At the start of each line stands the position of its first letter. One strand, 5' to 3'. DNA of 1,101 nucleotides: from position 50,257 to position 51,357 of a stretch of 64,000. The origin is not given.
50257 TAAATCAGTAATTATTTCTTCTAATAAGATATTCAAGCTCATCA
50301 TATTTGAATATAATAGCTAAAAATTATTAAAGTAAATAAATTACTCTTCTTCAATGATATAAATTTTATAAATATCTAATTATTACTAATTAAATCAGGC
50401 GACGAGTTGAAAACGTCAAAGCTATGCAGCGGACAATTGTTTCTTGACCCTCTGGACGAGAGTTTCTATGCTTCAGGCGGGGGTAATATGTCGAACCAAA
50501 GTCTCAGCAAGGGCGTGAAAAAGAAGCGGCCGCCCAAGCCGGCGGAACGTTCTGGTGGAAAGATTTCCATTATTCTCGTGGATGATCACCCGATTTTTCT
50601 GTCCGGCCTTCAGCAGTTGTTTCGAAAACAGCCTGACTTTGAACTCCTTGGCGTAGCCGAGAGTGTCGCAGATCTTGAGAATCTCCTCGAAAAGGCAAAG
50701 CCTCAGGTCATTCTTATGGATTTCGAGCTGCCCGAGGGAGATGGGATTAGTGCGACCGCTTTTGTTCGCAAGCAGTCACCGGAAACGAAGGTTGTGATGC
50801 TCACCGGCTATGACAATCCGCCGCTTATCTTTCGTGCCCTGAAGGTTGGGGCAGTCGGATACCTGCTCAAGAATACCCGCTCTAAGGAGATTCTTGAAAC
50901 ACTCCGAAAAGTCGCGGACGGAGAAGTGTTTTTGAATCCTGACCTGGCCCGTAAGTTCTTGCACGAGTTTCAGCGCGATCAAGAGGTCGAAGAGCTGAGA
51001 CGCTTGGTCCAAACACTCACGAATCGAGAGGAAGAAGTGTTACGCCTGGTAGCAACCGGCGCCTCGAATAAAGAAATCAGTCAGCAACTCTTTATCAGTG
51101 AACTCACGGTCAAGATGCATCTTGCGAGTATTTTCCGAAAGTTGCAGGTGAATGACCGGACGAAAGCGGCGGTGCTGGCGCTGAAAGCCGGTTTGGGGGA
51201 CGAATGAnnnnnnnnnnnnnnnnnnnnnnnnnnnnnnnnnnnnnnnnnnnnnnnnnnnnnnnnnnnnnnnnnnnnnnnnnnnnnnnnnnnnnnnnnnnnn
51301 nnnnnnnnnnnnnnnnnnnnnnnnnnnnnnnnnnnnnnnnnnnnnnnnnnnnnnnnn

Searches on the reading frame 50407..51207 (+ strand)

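Call 77: search_protein_families(library=pfam, proteins=[window:50407-51207:+], max_evalue=0.001)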
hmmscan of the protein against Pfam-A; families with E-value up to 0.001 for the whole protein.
window:50407-51207:+ (266 aa): 4 families
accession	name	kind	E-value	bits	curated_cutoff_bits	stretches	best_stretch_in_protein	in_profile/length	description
PF00072.30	Response_reg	-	2.5e-24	86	30.2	1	55-166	1-110/111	Response regulator receiver domain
PF00196.25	GerE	-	9.3e-22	76.9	23.5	1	202-258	1-57/57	Bacterial regulatory proteins, luxR family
PF08281.18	Sigma70_r4_2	-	4.2e-05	23.5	25.7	1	195-243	2-51/54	Sigma-70, region 4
PF04545.22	Sigma70_r4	-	0.00033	20.5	24.1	1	202-247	3-49/50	Sigma-70, region 4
